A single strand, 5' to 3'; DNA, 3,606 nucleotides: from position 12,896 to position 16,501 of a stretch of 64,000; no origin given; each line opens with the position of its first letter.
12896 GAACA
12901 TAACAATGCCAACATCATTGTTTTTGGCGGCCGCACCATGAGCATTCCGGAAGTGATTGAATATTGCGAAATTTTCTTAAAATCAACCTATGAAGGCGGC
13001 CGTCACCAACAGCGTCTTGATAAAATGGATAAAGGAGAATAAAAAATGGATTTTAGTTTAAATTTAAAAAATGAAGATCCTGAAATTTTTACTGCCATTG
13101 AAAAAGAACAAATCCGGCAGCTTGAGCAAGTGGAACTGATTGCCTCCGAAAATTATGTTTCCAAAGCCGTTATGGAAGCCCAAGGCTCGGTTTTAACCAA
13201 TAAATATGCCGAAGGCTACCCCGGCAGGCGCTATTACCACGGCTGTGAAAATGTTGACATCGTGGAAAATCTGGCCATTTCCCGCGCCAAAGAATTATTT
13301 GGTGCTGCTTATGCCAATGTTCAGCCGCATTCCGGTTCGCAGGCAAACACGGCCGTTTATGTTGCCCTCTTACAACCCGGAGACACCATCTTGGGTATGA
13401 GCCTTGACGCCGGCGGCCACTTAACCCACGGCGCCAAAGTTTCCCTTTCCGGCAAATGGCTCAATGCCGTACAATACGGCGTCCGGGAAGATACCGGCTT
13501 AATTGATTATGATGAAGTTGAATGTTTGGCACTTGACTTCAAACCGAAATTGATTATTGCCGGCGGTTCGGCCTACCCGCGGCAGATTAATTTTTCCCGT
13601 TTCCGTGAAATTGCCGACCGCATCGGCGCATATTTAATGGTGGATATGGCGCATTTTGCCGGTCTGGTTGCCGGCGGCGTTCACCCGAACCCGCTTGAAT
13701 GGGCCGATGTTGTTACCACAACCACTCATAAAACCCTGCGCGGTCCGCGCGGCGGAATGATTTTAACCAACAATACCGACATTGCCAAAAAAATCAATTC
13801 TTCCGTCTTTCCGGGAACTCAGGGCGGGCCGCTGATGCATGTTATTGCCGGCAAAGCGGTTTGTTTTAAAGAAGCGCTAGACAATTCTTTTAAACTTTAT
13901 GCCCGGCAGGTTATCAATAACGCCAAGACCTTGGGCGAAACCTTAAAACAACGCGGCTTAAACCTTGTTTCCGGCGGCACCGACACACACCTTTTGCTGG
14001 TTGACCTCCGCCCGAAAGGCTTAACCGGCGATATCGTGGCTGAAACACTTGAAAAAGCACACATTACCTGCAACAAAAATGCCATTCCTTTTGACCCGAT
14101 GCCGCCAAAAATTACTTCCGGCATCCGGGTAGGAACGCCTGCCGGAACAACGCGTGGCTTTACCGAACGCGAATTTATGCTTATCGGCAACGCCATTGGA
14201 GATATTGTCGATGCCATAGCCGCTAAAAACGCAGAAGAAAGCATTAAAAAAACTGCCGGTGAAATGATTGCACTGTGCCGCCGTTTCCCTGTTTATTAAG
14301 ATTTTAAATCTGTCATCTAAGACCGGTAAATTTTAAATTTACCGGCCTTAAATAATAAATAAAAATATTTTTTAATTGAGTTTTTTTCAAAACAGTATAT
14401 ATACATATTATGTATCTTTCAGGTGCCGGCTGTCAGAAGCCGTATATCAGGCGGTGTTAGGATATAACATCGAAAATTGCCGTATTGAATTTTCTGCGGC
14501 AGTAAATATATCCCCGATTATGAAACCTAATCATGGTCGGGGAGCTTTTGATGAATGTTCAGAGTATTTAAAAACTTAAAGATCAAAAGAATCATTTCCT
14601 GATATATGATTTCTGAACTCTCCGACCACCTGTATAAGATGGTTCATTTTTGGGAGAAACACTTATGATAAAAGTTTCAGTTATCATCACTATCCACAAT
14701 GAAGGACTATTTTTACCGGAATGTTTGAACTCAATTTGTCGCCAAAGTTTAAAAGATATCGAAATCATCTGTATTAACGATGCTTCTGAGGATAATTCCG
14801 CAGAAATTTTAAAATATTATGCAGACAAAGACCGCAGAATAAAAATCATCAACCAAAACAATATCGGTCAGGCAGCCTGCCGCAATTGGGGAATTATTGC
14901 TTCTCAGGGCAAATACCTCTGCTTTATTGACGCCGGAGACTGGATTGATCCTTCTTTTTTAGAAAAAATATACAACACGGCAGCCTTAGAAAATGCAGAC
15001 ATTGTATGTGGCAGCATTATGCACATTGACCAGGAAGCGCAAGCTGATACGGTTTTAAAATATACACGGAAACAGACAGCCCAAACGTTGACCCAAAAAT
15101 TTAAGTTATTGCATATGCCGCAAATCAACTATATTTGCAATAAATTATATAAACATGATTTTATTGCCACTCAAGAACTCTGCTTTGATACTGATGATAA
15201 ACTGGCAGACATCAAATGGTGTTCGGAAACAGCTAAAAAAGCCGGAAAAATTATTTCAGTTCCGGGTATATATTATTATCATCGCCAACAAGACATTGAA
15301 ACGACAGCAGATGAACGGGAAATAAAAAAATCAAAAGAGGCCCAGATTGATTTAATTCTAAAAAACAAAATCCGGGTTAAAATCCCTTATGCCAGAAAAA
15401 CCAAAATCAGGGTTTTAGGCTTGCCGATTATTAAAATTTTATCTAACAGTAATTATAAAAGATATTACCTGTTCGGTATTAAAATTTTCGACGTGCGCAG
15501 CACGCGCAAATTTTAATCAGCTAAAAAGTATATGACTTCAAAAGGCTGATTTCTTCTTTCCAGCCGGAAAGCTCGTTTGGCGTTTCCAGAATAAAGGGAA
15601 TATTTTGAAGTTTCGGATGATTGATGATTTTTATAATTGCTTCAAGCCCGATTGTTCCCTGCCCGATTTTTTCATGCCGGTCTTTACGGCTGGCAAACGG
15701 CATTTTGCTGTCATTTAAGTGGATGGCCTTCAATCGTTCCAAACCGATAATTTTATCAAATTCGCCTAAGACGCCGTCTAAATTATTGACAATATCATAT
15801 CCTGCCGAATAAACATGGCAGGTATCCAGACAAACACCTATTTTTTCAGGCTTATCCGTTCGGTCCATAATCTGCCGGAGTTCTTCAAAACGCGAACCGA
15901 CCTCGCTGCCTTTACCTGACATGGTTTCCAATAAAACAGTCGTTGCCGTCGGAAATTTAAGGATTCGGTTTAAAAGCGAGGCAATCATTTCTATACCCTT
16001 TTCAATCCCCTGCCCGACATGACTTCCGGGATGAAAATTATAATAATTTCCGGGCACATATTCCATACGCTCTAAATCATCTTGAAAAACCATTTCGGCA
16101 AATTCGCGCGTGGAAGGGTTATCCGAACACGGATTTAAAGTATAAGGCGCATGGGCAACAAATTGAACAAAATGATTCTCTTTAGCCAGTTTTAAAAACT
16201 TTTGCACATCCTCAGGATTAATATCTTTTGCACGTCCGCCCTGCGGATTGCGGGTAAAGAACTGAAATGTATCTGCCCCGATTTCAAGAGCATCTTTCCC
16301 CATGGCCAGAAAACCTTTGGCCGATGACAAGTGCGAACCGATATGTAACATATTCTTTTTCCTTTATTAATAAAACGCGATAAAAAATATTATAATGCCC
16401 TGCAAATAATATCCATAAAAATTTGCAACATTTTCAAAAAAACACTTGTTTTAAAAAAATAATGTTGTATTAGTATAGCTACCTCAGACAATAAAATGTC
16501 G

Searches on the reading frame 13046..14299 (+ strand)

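Call 24: search_protein_families(library=pfam, proteins=[window:13046-14299:+], max_evalue=0.00001)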
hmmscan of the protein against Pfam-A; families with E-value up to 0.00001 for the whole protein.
window:13046-14299:+ (417 aa): 2 families
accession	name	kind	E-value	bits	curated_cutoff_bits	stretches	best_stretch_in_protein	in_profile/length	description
PF00464.25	SHMT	-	1.1e-168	561.4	27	1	7-383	1-398/399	Serine hydroxymethyltransferase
PF01212.27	Beta_elim_lyase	-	1.9e-07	31.2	27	1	80-340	40-270/288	Beta-eliminating lyase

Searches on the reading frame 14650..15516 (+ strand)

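Call 24: search_protein_families(library=pfam, proteins=[window:14650-15516:+], max_evalue=0.00001)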
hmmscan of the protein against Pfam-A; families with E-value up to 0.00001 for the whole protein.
window:14650-15516:+ (288 aa): 2 families
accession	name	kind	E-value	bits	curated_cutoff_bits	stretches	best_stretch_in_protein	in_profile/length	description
PF00535.33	Glycos_transf_2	-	2.5e-34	119.1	23.3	1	10-149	1-145/168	Glycosyl transferase family 2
PF10111.15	Glyco_tranf_2_2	-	1.3e-10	41.7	27.3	1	11-149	2-147/276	Glycosyltransferase like family 2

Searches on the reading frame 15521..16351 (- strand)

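Call 24: search_protein_families(library=pfam, proteins=[window:15521-16351:-], max_evalue=0.00001)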
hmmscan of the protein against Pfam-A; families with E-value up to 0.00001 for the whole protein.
window:15521-16351:- (276 aa): 1 family
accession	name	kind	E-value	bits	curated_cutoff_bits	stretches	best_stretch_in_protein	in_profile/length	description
PF01261.30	AP_endonuc_2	-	1.1e-55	189.5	31.1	1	20-273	3-248/249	Xylose isomerase-like TIM barrel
